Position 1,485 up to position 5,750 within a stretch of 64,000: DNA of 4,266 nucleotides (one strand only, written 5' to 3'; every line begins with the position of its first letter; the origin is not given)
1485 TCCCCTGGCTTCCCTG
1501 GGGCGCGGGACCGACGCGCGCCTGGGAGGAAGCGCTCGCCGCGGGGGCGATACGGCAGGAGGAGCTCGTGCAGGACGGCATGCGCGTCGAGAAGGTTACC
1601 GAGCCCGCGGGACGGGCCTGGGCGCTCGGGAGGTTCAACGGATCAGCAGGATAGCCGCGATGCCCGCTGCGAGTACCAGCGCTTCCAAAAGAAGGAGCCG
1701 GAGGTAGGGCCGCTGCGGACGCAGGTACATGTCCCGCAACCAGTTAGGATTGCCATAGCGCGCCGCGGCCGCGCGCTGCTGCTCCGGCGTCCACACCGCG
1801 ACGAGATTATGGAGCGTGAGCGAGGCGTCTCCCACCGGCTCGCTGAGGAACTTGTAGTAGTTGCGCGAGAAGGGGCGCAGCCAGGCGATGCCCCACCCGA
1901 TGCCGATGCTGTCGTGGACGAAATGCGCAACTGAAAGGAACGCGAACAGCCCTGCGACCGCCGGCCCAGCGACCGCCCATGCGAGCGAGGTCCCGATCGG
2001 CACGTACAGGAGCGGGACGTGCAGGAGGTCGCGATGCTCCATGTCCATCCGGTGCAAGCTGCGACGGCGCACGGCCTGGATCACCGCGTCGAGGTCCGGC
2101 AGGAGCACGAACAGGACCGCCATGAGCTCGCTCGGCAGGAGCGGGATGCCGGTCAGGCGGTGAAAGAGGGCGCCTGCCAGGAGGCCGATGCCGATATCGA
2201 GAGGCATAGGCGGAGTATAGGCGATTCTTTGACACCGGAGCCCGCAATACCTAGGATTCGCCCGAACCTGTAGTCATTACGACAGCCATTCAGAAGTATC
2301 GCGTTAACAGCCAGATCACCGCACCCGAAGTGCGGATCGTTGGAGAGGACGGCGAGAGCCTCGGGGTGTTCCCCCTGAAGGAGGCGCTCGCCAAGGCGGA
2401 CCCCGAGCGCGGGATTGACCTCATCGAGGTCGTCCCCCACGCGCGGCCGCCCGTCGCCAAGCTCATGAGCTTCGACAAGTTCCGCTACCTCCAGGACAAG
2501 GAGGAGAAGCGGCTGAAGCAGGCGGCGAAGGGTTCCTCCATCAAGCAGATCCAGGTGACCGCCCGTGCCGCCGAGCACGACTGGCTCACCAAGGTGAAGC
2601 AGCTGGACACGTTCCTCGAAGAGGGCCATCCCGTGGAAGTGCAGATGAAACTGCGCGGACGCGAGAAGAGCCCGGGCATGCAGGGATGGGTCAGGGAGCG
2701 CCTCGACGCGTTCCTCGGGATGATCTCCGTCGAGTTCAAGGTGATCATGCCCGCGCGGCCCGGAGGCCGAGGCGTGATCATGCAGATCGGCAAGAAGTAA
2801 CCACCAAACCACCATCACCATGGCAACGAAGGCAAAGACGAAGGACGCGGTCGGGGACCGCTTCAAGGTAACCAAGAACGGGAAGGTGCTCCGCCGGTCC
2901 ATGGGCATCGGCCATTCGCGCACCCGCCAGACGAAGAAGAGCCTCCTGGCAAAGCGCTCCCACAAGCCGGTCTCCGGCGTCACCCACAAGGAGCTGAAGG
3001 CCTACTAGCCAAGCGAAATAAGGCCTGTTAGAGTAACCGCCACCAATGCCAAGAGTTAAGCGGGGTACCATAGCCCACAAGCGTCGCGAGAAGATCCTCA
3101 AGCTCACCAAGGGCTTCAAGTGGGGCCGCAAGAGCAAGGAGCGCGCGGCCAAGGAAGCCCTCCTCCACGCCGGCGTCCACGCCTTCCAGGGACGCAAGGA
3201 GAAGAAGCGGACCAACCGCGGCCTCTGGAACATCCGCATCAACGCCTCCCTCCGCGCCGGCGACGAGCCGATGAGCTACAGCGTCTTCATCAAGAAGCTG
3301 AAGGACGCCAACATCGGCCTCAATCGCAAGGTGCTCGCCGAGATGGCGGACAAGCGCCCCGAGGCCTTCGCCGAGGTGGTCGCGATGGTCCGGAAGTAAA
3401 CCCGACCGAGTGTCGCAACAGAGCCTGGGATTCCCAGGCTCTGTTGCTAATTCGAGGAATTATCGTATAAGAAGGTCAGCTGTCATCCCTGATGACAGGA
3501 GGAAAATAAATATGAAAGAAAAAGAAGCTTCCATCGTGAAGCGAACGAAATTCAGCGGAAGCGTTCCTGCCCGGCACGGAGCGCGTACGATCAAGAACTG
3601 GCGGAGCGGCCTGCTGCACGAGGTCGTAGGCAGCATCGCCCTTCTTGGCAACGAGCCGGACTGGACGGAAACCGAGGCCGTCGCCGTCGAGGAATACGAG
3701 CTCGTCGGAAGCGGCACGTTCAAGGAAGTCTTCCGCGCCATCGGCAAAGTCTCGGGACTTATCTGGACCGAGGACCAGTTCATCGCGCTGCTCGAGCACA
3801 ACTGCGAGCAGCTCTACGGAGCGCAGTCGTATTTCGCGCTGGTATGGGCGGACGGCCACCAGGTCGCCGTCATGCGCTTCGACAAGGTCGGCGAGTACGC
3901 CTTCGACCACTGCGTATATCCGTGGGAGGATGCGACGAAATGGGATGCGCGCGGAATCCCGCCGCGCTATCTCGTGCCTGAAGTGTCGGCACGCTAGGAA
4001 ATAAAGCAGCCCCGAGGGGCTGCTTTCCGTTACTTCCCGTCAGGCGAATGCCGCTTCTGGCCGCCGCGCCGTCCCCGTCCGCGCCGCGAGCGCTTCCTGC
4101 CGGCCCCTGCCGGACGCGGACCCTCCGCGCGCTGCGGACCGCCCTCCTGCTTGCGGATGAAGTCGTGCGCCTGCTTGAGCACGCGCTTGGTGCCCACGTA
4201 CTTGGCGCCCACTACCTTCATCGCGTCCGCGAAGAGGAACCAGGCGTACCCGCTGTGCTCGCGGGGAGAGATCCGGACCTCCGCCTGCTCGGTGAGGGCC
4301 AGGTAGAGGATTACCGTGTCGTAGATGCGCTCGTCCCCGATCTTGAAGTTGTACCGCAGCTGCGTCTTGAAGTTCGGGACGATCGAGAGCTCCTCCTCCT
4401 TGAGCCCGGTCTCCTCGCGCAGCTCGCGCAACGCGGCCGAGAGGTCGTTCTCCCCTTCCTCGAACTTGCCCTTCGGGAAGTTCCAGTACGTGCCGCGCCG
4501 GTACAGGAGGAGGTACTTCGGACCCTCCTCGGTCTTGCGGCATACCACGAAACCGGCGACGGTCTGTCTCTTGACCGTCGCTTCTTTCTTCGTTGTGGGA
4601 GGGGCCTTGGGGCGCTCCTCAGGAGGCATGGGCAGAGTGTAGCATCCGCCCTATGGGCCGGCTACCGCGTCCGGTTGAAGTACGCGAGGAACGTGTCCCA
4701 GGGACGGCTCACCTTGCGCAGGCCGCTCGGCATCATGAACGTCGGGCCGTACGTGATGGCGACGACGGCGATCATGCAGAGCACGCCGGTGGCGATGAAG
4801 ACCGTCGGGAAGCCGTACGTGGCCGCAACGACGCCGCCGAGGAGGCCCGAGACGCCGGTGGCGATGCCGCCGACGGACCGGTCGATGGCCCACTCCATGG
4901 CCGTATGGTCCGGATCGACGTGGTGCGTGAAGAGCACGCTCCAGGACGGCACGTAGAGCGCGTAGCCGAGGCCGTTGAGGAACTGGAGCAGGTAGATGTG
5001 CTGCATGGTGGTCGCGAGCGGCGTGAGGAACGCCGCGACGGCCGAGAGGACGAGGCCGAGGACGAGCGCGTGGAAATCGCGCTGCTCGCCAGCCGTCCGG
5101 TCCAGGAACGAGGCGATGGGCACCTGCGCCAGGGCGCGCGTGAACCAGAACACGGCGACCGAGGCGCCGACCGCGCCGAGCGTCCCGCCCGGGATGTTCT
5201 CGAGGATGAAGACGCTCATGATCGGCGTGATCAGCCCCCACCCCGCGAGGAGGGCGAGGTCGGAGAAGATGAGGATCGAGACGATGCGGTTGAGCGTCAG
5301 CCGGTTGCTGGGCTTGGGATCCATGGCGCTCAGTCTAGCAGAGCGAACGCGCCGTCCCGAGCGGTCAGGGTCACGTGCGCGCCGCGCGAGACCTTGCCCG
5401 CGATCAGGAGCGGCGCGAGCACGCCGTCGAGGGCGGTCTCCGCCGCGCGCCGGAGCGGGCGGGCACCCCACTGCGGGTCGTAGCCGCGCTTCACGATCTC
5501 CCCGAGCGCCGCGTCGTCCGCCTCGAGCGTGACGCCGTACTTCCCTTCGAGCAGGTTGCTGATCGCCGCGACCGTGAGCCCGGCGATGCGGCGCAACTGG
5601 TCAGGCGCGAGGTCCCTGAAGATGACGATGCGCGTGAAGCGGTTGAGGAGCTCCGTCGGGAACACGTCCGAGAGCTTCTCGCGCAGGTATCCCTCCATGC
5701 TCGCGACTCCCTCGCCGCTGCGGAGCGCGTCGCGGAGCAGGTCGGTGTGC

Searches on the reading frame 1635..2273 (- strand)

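Call 61: search_protein_families(library=pfam, proteins=[window:1635-2273:-], max_evalue=0.001)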
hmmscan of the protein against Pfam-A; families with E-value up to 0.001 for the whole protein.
window:1635-2273:- (212 aa): 1 family
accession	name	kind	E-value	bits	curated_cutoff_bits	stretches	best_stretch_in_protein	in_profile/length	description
PF04307.19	YdjM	-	1.7e-09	37.9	29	1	28-170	8-146/176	YdjM inner membrane protein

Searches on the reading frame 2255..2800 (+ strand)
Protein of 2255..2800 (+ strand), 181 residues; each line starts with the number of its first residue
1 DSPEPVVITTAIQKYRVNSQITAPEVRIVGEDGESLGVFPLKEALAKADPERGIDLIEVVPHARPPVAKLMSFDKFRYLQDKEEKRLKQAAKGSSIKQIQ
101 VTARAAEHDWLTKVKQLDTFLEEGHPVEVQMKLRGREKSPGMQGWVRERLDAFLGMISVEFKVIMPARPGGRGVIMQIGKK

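Call 61: search_protein_families(library=pfam, proteins=[window:2255-2800:+], max_evalue=0.001)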
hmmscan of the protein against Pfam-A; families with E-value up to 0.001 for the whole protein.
window:2255-2800:+ (181 aa): 2 families
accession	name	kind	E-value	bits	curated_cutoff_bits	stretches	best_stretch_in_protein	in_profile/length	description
PF05198.21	IF3_N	-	4.6e-23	81.6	26.9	1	17-85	1-68/70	Translation initiation factor IF-3, N-terminal domain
PF00707.27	IF3_C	-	5.3e-11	42.7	34.8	1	95-180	2-85/86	Translation initiation factor IF-3, C-terminal domain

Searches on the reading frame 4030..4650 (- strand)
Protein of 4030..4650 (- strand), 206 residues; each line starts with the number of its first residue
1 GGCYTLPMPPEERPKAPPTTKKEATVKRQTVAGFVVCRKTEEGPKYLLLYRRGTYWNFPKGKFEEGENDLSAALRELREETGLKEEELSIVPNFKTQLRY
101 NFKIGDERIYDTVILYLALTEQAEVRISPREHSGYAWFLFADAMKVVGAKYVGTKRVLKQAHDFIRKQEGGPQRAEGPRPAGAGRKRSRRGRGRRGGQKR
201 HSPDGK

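Call 61: search_protein_families(library=pfam, proteins=[window:4030-4650:-], max_evalue=0.001)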
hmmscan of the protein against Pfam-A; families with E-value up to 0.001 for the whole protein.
window:4030-4650:- (206 aa): 1 family
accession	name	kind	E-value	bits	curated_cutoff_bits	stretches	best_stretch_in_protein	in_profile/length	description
PF00293.34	NUDIX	-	1.6e-18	67.5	21.1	1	29-143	3-118/134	NUDIX domain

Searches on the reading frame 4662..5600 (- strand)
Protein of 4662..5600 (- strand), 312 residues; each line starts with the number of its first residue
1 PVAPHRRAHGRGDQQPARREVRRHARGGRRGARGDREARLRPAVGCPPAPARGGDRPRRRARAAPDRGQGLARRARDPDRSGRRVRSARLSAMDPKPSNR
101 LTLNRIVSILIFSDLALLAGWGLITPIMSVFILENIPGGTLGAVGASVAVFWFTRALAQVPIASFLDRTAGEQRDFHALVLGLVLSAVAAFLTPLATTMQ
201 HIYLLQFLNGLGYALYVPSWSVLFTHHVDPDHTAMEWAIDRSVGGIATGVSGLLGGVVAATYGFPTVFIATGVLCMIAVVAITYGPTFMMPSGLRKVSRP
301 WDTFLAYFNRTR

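Call 61: search_protein_families(library=pfam, proteins=[window:4662-5600:-], max_evalue=0.001)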
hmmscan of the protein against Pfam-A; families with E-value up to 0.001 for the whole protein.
window:4662-5600:- (312 aa): 1 family
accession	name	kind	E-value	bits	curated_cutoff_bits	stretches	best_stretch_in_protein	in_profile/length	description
PF07690.21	MFS_1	-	3e-16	59.7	33.4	1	115-281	6-167/347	Major Facilitator Superfamily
